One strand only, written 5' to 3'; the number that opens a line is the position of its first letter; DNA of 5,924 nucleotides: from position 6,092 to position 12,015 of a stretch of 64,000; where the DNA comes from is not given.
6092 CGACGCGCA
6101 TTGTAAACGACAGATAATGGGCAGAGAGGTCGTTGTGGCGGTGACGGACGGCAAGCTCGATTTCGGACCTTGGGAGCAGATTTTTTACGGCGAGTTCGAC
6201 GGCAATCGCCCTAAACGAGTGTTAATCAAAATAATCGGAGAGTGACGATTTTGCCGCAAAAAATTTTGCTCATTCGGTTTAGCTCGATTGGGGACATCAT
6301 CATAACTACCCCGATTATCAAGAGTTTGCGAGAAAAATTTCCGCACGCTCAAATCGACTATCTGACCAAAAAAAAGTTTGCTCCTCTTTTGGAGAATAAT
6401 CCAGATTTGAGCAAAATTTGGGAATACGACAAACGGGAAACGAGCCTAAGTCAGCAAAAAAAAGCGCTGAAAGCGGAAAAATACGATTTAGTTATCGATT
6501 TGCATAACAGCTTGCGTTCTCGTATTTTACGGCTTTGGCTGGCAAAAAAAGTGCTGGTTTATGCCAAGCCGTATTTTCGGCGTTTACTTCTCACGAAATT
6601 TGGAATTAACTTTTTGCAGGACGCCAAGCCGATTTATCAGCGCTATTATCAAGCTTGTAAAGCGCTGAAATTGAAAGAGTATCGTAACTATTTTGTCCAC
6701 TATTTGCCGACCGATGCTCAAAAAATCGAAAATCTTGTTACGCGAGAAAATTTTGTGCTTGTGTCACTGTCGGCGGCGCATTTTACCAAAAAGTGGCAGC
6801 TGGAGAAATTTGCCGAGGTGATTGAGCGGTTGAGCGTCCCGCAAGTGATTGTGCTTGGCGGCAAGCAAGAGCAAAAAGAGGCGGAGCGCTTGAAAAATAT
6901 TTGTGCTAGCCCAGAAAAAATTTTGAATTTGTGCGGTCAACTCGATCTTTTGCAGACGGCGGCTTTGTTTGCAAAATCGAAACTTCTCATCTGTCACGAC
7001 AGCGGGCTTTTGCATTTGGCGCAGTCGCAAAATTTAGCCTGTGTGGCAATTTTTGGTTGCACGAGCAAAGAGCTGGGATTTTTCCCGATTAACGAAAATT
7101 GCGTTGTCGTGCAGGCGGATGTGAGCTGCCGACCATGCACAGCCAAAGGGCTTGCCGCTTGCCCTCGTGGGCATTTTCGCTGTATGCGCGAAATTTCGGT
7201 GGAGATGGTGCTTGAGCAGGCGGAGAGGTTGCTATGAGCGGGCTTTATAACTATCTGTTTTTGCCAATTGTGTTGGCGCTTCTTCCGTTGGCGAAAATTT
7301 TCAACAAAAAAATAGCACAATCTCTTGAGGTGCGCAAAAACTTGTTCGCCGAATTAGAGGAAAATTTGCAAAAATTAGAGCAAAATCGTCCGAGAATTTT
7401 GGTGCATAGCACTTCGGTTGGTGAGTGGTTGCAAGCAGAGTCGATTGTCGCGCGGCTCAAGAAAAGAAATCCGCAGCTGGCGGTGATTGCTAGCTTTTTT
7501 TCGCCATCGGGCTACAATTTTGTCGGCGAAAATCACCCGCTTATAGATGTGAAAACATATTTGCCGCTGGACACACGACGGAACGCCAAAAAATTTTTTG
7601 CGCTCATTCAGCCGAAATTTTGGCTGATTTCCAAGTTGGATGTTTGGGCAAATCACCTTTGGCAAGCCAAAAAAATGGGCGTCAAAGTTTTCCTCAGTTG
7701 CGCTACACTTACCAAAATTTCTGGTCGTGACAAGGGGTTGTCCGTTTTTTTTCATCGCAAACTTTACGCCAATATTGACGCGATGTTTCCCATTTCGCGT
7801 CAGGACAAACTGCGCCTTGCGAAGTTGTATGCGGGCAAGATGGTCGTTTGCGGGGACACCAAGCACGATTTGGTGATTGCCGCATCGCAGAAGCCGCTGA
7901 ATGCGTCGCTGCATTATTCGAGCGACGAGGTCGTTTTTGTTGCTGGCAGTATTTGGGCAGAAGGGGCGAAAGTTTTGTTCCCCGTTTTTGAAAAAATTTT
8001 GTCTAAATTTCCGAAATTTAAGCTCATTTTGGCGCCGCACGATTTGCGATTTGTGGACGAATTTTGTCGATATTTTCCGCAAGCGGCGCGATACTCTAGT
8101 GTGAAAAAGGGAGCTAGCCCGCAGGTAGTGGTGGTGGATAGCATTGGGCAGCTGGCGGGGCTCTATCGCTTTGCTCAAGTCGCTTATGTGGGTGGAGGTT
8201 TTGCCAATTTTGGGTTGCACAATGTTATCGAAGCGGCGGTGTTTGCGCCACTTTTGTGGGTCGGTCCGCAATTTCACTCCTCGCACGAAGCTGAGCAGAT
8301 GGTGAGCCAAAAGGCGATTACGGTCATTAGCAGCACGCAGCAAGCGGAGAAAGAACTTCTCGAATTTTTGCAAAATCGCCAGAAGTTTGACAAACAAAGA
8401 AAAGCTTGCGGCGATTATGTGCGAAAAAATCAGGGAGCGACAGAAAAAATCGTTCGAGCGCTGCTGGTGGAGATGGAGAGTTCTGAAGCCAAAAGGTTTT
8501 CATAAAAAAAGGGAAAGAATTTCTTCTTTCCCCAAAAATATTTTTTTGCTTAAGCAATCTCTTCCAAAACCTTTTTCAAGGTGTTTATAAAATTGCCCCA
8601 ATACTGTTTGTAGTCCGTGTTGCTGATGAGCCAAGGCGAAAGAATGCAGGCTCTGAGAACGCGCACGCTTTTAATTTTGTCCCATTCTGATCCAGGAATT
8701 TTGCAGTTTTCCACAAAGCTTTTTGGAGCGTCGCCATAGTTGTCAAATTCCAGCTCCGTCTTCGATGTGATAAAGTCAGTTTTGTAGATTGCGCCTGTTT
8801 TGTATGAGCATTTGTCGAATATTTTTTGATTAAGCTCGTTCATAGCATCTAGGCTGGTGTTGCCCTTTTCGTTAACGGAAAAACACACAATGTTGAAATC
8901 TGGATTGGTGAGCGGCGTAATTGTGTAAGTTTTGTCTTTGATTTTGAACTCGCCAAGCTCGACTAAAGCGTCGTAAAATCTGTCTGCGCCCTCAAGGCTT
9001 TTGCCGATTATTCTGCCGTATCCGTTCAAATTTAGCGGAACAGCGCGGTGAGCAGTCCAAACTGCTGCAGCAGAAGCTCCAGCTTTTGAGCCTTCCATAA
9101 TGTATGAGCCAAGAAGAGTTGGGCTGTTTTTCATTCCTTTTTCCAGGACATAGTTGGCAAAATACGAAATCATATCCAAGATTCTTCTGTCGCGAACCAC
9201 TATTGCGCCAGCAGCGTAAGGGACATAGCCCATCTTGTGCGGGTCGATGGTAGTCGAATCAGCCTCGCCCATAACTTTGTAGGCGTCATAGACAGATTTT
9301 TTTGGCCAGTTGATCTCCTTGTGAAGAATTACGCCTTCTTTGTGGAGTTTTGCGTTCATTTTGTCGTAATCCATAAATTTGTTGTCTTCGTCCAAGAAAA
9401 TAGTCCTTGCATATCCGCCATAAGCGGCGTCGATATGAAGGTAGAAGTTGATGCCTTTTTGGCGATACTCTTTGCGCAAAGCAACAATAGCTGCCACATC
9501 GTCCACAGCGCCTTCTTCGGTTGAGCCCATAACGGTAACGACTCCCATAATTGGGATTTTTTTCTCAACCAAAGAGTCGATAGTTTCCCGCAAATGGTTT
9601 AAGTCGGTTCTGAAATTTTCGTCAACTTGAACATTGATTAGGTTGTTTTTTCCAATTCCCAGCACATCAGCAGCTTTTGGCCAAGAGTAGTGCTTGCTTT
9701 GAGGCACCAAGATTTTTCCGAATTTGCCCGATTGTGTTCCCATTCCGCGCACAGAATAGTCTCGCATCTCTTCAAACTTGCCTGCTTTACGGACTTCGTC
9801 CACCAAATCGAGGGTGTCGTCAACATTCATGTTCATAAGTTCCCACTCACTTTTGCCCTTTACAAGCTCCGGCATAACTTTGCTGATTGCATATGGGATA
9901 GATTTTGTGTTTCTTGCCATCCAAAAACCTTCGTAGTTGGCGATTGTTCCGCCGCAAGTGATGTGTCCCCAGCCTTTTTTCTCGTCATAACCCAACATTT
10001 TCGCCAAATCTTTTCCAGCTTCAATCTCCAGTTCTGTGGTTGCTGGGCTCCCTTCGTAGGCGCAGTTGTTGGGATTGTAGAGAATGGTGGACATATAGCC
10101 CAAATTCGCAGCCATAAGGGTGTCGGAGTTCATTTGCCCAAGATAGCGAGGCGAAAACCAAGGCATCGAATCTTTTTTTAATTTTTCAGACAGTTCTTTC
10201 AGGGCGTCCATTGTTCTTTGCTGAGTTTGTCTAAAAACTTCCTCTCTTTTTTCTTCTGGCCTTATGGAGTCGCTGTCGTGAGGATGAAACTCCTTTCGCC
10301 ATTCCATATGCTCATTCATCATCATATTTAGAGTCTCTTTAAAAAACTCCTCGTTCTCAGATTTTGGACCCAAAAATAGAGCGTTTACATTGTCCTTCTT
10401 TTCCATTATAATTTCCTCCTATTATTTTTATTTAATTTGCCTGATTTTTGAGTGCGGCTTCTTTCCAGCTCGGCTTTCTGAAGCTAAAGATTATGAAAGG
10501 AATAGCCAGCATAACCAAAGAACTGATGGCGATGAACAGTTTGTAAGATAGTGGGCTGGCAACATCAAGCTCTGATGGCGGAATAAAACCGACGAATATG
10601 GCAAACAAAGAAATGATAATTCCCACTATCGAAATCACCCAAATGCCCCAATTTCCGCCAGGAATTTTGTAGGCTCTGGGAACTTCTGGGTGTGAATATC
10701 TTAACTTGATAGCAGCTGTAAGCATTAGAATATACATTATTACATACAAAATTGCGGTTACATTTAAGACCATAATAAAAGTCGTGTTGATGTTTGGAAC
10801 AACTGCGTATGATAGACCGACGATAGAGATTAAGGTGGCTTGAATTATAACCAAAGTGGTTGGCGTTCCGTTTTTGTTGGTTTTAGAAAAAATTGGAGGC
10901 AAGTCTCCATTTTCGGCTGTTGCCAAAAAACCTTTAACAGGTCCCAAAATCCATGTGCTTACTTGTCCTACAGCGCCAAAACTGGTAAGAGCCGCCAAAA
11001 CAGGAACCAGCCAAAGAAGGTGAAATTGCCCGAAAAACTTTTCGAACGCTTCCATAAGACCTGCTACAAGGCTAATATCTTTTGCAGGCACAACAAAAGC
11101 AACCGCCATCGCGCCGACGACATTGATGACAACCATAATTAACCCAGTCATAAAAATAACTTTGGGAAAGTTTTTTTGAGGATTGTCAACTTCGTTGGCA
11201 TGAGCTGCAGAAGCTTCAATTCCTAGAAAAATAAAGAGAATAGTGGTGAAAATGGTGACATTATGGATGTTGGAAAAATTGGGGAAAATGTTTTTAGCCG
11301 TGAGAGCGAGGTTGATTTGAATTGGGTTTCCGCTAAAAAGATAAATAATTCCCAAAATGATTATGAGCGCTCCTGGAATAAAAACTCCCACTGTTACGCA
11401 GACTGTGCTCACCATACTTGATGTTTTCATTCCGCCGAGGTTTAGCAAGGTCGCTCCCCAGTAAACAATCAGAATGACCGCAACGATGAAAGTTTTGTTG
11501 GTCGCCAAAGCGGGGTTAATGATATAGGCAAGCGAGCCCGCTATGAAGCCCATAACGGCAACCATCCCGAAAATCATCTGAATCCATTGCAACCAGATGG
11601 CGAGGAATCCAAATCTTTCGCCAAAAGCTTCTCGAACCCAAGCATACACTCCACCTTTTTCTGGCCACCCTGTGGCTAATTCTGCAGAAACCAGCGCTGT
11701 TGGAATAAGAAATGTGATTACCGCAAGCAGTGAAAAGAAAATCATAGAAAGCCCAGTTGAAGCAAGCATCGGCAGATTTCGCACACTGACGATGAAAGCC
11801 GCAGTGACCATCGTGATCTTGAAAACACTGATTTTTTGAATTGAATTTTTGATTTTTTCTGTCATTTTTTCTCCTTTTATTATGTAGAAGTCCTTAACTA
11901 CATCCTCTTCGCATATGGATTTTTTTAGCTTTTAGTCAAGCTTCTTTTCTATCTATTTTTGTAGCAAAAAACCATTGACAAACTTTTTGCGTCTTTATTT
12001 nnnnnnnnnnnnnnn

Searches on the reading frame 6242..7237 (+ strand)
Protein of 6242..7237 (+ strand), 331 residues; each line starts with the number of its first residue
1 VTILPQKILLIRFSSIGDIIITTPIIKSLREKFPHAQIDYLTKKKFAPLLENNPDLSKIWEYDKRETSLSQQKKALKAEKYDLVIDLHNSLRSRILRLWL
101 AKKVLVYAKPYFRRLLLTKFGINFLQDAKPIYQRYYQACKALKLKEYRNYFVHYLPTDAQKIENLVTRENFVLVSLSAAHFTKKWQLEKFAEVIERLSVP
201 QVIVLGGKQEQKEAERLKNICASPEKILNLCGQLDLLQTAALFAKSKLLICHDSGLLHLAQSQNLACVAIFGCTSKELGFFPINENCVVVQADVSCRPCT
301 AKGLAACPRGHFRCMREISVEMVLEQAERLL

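Call 62: search_protein_families(library=pfam, proteins=[window:6242-7237:+], max_evalue=0.001)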
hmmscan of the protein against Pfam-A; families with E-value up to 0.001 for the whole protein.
window:6242-7237:+ (331 aa): 1 family
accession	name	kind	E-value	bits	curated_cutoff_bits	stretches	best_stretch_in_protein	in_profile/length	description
PF01075.23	Glyco_transf_9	-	8.2e-33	114.2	22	1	73-302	5-239/247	Glycosyltransferase family 9 (heptosyltransferase)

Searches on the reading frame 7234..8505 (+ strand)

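Call 62: search_protein_families(library=pfam, proteins=[window:7234-8505:+], max_evalue=0.001)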
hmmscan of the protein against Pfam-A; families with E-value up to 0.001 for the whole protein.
window:7234-8505:+ (423 aa): 1 family
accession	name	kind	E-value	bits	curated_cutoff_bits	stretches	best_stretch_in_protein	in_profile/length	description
PF04413.22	Glycos_transf_N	-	4.9e-34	117.9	23.9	1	42-212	4-178/179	3-Deoxy-D-manno-octulosonic-acid transferase (kdotransferase)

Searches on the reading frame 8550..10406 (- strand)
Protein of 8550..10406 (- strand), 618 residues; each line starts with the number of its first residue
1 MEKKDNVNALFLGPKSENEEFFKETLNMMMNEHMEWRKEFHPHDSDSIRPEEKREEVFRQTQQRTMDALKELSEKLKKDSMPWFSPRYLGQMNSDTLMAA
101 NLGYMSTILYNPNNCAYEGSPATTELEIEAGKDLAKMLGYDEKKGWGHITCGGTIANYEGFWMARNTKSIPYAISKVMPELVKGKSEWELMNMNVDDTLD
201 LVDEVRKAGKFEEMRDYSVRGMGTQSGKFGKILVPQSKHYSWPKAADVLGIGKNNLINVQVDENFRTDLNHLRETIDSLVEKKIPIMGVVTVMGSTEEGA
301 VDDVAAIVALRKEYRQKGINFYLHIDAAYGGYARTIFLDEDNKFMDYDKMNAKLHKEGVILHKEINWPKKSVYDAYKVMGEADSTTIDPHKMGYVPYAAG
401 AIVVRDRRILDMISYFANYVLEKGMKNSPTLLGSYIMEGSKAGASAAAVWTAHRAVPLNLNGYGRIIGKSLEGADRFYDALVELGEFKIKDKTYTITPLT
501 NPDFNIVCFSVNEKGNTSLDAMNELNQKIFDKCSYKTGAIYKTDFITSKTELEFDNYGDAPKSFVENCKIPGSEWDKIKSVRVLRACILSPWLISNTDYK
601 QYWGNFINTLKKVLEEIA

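Call 62: search_protein_families(library=pfam, proteins=[window:8550-10406:-], max_evalue=0.001)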
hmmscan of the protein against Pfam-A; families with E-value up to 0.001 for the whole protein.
window:8550-10406:- (618 aa): 2 families
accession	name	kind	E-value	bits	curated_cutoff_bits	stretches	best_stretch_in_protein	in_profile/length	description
PF21391.3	tyr_de_CO2_C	-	2.5e-45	154.3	27.2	1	473-612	1-139/141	Tyrosine decarboxylase, C-terminal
PF00282.25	Pyridoxal_deC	-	2.9e-29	102.4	27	3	237-332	153-240/375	Pyridoxal-dependent decarboxylase conserved domain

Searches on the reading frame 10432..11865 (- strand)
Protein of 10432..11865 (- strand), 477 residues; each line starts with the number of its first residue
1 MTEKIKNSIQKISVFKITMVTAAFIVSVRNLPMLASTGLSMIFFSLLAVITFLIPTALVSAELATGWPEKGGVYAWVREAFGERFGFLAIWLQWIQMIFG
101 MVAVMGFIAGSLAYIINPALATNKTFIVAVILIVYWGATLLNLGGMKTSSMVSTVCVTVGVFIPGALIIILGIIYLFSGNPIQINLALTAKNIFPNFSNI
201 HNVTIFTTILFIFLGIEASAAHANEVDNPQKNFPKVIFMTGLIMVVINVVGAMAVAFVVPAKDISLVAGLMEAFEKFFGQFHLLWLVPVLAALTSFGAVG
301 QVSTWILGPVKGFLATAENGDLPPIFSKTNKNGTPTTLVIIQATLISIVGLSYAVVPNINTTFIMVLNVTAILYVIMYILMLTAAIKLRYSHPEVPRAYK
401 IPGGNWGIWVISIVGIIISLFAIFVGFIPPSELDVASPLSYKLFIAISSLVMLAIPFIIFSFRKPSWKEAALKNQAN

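Call 62: search_protein_families(library=pfam, proteins=[window:10432-11865:-], max_evalue=0.001)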
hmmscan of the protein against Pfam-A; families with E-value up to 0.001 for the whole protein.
window:10432-11865:- (477 aa): 2 families
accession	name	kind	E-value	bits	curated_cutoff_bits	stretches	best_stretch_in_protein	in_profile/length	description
PF13520.12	AA_permease_2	-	1.1e-65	222.7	27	1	12-445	1-423/427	Amino acid permease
PF00324.27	AA_permease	-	2e-28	99.8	24.6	1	27-458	16-456/470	Amino acid permease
